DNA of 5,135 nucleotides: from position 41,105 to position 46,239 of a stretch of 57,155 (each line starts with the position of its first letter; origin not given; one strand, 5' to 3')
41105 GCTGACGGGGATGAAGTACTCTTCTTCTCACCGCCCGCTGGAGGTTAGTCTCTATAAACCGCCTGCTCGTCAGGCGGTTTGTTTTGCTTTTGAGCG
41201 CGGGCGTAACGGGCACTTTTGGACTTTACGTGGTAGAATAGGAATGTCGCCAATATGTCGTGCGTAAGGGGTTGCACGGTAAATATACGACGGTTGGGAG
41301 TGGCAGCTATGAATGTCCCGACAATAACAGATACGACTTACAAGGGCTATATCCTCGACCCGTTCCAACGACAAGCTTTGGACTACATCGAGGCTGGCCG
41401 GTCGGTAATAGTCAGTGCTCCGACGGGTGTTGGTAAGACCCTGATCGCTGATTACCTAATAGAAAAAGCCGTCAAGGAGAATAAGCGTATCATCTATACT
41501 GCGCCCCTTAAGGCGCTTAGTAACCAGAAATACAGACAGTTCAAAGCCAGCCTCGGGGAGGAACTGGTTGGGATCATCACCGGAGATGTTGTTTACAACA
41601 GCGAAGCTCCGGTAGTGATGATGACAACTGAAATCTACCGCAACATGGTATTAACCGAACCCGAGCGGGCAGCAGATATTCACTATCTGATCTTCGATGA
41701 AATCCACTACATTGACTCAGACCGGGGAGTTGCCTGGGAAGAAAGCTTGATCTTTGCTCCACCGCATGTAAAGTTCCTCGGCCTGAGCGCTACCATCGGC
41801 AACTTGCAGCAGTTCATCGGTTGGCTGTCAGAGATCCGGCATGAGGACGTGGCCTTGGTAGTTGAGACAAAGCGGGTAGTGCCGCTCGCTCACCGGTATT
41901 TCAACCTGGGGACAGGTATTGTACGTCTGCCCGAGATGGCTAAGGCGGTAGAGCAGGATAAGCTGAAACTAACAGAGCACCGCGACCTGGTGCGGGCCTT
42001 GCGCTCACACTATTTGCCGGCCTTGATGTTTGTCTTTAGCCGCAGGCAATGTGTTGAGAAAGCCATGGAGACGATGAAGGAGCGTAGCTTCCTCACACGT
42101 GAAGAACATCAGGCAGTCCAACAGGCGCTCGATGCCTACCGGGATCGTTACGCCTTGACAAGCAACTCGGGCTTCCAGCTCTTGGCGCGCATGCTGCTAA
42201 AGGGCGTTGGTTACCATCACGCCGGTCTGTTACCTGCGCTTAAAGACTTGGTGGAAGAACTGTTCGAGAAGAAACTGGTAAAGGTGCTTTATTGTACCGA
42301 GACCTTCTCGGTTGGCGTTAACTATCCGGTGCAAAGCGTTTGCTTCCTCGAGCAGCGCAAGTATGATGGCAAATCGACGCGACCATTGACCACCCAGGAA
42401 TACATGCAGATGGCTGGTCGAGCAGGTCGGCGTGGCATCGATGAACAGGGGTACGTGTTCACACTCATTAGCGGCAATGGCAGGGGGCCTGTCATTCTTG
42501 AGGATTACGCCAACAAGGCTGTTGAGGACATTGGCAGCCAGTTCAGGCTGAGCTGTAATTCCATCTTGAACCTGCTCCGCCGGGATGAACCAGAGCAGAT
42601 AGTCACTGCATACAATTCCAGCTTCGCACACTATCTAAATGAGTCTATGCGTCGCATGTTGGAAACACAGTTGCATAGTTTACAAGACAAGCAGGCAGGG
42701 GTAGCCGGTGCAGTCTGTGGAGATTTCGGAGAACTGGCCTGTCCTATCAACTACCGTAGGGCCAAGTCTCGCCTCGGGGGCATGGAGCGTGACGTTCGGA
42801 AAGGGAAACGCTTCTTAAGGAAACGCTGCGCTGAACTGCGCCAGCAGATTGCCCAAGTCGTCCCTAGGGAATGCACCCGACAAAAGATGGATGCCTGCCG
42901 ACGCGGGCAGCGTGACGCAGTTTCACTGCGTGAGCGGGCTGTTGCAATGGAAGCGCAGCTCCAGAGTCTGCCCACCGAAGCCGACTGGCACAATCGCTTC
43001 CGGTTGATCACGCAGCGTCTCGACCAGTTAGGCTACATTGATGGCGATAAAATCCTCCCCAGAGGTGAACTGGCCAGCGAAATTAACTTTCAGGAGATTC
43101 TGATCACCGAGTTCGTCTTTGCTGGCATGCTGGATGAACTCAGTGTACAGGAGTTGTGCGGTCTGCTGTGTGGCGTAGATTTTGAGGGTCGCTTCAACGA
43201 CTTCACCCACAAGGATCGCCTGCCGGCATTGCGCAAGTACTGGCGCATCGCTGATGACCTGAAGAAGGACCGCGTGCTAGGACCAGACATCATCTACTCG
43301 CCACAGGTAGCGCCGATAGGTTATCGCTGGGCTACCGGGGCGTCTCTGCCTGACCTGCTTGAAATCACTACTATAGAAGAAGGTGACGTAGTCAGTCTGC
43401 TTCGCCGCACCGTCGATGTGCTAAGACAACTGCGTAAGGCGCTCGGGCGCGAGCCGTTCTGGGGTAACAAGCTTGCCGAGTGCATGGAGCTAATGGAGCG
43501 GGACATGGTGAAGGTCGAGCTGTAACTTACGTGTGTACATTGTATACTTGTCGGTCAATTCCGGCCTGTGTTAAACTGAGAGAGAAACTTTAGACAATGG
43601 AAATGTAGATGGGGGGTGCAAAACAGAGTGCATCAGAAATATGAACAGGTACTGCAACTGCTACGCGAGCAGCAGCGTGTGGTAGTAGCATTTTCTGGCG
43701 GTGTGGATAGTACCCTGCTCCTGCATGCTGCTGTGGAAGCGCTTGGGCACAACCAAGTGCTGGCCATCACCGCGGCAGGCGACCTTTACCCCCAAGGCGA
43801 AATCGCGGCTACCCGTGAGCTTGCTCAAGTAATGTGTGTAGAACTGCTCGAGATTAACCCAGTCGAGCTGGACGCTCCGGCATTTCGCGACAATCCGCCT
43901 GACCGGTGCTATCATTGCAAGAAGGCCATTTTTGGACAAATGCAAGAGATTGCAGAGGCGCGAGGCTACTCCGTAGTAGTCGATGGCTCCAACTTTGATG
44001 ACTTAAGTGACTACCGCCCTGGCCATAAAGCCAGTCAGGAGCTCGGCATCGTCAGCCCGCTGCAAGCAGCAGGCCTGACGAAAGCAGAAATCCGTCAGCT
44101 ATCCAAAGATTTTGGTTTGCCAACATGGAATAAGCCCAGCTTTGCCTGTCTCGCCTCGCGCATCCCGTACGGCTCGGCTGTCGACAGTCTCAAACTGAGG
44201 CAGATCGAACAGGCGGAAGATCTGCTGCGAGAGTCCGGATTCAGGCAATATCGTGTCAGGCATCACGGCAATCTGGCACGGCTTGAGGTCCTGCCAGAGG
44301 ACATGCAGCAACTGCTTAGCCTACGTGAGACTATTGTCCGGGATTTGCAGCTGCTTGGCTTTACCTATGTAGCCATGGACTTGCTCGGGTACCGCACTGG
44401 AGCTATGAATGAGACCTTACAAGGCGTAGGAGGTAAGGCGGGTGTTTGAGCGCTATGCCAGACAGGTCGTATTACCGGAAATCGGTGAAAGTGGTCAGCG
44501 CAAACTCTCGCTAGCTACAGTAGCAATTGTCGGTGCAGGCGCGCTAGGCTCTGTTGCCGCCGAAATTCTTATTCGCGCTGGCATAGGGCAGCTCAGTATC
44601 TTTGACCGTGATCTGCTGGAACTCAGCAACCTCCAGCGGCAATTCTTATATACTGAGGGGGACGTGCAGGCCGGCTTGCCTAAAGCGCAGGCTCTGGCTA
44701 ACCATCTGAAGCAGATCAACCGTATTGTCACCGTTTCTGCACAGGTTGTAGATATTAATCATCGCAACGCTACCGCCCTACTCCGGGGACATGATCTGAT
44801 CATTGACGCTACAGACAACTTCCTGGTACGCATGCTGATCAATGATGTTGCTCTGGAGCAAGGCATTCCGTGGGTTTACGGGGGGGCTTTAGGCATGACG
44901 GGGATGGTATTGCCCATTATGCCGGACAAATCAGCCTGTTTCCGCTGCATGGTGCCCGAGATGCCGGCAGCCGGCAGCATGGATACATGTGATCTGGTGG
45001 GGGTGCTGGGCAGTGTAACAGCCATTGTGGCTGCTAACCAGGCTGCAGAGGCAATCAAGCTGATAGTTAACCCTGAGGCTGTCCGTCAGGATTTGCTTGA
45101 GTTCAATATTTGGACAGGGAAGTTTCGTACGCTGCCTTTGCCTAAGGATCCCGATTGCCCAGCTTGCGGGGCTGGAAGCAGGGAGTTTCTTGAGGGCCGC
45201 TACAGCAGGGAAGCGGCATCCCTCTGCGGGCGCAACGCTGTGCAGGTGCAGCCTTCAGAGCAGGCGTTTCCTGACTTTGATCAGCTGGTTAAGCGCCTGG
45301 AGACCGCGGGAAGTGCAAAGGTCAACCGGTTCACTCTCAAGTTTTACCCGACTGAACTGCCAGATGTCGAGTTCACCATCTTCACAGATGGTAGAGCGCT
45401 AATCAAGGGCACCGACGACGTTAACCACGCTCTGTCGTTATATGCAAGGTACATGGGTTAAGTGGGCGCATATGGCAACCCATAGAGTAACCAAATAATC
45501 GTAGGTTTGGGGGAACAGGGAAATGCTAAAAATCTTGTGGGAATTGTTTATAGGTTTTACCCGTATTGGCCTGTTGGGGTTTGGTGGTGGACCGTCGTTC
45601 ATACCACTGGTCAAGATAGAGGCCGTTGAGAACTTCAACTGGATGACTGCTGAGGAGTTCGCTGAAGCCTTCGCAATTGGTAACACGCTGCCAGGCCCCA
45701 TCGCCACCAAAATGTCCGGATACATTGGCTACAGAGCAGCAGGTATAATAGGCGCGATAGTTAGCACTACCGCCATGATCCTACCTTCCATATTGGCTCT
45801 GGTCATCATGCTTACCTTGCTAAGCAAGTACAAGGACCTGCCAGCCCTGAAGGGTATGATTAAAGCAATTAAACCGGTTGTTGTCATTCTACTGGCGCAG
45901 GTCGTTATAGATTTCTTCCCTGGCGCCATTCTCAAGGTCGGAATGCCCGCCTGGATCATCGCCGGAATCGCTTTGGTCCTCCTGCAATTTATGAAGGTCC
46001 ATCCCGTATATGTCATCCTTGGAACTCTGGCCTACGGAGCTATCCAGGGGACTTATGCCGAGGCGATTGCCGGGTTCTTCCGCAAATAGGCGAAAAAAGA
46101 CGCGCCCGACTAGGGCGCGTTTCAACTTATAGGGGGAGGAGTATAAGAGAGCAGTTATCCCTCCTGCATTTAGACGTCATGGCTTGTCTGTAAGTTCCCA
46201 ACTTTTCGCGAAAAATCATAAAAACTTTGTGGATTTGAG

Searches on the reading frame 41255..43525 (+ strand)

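Call 46: search_protein_families(library=pfam, proteins=[window:41255-43525:+], max_evalue=0.00001)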
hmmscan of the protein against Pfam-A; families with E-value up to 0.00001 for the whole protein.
window:41255-43525:+ (756 aa): 5 families
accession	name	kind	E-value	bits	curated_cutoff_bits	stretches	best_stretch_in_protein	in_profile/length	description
PF00270.35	DEAD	-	6.3e-25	88.3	26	1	36-186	2-166/167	DEAD/DEAH box helicase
PF08148.17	DSHCT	-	3e-23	82.9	22.7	1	598-752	2-170/172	DSHCT (NUC185) domain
PF04851.21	ResIII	-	1.3e-13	51.6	22.5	1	35-181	5-162/164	Type III restriction enzyme, res subunit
PF13401.12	AAA_22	-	2.8e-06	28.1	27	0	49-158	6-98/130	AAA domain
PF00271.37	Helicase_C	-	3e-06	27.9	23.5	1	317-394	41-110/110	Helicase conserved C-terminal domain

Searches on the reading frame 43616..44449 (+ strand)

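Call 46: search_protein_families(library=pfam, proteins=[window:43616-44449:+], max_evalue=0.00001)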
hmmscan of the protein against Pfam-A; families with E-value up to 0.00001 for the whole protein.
window:43616-44449:+ (277 aa): 1 family
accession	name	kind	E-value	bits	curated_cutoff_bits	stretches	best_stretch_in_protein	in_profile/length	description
PF02540.23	NAD_synthase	-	5.4e-07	29.4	21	1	18-81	17-82/242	NAD synthase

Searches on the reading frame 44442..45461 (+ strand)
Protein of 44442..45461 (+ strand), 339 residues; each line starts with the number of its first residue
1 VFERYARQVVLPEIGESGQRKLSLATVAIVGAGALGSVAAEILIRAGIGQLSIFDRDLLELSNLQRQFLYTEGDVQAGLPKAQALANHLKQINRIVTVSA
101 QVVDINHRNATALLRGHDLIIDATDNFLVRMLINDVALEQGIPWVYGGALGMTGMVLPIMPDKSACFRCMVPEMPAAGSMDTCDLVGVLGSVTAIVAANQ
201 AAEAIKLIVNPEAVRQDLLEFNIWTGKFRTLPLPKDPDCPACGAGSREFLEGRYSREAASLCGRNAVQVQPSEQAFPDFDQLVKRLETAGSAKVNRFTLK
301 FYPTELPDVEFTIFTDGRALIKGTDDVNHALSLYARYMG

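Call 46: search_protein_families(library=pfam, proteins=[window:44442-45461:+], max_evalue=0.00001)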
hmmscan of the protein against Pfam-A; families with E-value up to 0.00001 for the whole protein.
window:44442-45461:+ (339 aa): 1 family
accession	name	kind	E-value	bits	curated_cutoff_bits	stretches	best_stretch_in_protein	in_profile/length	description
PF00899.27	ThiF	-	3.2e-73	246.2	28.1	1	5-241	1-238/238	ThiF family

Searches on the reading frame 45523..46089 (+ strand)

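Call 46: search_protein_families(library=pfam, proteins=[window:45523-46089:+], max_evalue=0.00001)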
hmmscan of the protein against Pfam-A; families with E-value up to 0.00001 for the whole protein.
window:45523-46089:+ (188 aa): 1 family
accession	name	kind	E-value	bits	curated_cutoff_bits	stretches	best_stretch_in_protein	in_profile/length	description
PF02417.20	Chromate_transp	-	4e-44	151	28.6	1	6-172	1-165/166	Chromate transporter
